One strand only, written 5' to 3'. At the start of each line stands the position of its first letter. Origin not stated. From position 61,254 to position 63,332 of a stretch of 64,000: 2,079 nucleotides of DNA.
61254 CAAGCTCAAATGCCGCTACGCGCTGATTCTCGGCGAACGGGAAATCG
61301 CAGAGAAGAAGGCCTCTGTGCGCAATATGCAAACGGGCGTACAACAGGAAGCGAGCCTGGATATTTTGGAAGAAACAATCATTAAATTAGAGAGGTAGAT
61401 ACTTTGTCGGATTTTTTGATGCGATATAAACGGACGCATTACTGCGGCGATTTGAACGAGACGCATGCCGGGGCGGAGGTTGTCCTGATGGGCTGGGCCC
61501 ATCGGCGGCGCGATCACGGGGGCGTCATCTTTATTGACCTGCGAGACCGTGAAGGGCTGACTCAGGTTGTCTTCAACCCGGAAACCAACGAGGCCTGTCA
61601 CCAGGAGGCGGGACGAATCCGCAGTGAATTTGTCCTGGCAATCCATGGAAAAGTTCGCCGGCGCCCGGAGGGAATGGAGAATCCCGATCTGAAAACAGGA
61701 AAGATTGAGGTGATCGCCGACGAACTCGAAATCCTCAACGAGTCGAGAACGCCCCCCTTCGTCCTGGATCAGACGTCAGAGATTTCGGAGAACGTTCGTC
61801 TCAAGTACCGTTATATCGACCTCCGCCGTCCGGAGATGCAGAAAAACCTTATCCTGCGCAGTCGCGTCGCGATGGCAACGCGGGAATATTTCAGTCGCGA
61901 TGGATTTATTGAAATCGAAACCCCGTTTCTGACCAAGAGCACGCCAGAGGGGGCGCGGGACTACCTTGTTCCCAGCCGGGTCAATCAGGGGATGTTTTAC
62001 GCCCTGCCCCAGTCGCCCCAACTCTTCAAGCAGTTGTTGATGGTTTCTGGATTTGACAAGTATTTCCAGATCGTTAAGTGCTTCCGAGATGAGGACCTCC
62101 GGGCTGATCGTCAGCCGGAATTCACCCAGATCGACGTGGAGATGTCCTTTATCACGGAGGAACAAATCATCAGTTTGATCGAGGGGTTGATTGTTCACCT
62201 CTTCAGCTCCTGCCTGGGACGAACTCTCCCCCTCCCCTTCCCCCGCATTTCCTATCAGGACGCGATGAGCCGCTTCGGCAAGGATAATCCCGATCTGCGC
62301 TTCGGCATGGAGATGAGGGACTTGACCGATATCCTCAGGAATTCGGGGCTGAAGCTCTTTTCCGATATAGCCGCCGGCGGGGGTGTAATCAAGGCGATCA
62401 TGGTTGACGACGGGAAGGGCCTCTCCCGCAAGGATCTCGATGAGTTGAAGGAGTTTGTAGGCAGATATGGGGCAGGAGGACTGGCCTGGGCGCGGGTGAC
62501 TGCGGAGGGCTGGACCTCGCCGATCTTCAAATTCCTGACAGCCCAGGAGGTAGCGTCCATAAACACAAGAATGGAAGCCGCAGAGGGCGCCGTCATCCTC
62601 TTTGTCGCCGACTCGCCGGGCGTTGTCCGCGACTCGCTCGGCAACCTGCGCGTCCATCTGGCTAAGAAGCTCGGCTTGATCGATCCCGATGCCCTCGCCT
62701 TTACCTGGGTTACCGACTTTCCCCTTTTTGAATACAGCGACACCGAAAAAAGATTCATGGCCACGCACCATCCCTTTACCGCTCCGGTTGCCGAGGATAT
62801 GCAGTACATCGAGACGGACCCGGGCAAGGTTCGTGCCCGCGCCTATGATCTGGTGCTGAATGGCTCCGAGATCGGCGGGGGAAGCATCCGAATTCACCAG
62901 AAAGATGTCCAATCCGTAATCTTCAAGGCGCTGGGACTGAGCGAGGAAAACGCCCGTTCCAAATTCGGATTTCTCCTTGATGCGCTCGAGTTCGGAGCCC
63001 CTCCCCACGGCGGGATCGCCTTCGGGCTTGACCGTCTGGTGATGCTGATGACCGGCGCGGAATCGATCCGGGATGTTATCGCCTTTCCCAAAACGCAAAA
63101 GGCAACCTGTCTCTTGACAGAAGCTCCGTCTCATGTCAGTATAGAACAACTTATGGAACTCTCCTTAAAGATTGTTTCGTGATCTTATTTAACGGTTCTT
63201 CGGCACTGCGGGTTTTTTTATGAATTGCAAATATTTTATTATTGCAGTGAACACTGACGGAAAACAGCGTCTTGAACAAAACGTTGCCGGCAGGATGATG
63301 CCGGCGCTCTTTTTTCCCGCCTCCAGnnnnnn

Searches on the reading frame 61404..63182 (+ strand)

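Call 58: search_protein_families(library=pfam, proteins=[window:61404-63182:+], max_evalue=0.00001)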
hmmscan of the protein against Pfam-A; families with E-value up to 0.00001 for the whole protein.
window:61404-63182:+ (592 aa): 3 families
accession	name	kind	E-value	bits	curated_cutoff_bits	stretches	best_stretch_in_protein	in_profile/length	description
PF00152.25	tRNA-synt_2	-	6.2e-126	420.1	25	1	129-565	2-308/308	tRNA synthetases class II (D, K and N)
PF02938.19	GAD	-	4.7e-23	81.7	23.4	1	319-411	1-94/95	GAD domain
PF01336.31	tRNA_anti-codon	-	3.2e-17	62.7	27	1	26-111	1-75/75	OB-fold nucleic acid binding domain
